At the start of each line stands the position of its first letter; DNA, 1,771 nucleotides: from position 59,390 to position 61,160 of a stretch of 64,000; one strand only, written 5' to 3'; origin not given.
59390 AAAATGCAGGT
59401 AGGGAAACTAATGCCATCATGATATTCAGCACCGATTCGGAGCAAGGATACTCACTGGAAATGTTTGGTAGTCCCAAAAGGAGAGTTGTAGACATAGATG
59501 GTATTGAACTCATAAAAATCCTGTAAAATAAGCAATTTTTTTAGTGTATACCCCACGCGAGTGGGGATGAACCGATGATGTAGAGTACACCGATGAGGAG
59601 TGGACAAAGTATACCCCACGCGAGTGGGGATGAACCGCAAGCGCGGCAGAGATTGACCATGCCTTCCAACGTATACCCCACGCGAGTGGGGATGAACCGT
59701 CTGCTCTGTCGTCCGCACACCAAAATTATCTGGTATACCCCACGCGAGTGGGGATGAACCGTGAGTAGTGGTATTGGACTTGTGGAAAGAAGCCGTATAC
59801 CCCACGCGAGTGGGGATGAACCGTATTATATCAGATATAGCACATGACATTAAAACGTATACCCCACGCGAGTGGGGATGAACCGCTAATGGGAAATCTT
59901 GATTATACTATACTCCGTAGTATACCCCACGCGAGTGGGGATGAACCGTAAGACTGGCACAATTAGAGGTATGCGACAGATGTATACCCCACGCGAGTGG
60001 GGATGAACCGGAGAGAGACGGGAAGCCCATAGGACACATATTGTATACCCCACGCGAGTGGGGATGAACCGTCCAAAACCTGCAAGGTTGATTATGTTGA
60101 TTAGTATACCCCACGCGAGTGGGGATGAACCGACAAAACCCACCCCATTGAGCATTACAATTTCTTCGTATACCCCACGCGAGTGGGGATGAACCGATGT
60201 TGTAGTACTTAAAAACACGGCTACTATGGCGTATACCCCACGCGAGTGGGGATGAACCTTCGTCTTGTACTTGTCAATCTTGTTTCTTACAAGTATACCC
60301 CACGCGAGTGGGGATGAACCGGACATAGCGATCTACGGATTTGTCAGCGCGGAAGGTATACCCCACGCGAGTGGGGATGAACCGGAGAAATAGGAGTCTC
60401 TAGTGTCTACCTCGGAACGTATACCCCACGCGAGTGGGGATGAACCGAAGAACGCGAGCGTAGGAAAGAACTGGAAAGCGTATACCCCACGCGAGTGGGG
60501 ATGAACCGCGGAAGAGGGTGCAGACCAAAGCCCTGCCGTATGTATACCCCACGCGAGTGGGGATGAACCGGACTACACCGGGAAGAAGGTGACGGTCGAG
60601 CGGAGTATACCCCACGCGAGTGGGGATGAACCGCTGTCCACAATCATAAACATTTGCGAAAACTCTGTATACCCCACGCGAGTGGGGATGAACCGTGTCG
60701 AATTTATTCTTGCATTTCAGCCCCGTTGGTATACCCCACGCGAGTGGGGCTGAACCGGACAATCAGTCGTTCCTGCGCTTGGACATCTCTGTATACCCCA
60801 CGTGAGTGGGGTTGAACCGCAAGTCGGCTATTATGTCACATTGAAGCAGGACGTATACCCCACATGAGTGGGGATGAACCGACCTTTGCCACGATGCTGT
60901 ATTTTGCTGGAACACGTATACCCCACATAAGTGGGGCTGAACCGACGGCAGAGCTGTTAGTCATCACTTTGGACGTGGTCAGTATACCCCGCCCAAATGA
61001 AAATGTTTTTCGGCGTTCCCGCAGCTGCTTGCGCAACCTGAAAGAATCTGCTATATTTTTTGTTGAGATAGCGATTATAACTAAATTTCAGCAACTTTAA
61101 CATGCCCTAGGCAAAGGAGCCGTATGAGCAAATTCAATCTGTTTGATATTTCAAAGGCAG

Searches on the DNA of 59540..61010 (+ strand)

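Call 44: search_dna_similar(query=window:59540-61010:+, collection=phages, mode=near, max_evalue=1, max_rows=20)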
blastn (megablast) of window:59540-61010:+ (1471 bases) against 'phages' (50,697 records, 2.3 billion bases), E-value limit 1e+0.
No match.
